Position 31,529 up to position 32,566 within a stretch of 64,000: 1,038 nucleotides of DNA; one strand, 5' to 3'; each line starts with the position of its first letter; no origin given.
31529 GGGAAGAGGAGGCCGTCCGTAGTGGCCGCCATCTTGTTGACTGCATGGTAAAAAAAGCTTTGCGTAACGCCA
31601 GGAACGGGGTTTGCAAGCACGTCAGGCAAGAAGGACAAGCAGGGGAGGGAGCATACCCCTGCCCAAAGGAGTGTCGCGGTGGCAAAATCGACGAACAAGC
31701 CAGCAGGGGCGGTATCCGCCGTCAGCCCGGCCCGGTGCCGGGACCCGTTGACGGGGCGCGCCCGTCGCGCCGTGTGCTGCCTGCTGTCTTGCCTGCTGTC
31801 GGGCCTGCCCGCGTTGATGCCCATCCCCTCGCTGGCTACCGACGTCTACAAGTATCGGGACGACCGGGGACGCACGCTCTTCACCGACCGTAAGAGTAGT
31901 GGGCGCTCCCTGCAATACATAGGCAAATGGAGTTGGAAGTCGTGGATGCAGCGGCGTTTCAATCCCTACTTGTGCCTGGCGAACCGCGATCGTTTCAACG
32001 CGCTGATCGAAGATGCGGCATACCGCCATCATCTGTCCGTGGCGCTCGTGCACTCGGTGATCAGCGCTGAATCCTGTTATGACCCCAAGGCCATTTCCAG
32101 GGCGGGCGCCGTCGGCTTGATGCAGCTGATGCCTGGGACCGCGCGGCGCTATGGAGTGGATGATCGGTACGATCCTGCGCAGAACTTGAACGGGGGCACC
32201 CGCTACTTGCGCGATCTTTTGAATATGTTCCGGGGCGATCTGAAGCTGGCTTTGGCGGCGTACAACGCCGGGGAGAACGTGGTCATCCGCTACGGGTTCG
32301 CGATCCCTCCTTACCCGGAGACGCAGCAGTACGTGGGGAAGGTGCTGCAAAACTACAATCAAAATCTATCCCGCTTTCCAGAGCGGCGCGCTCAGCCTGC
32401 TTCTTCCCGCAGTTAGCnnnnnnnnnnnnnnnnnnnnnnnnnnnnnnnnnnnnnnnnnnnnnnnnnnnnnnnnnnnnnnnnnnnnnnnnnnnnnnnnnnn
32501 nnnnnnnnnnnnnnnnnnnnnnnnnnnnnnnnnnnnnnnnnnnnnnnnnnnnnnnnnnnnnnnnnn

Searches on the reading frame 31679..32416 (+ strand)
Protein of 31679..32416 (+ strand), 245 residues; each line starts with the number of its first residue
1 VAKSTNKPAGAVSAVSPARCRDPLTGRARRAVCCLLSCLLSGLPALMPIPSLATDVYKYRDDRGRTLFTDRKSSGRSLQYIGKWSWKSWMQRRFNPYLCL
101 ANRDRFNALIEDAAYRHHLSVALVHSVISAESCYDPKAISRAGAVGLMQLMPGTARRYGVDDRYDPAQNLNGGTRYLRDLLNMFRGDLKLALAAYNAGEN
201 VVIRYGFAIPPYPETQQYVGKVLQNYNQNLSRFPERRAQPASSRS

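Call 39: search_protein_families(library=pfam, proteins=[window:31679-32416:+], max_evalue=0.01)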
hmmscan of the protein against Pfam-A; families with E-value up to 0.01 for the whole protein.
window:31679-32416:+ (245 aa): 3 families
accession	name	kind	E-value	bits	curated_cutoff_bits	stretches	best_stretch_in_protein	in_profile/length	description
PF01464.25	SLT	-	2.4e-28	98.5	21.3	1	109-205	2-104/117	Transglycosylase SLT domain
PF13406.11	SLT_2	-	0.00048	19.9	24.3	1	140-170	151-181/292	Transglycosylase SLT domain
PF13511.11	DUF4124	-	0.00057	20.5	22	1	46-72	4-30/56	Domain of unknown function (DUF4124)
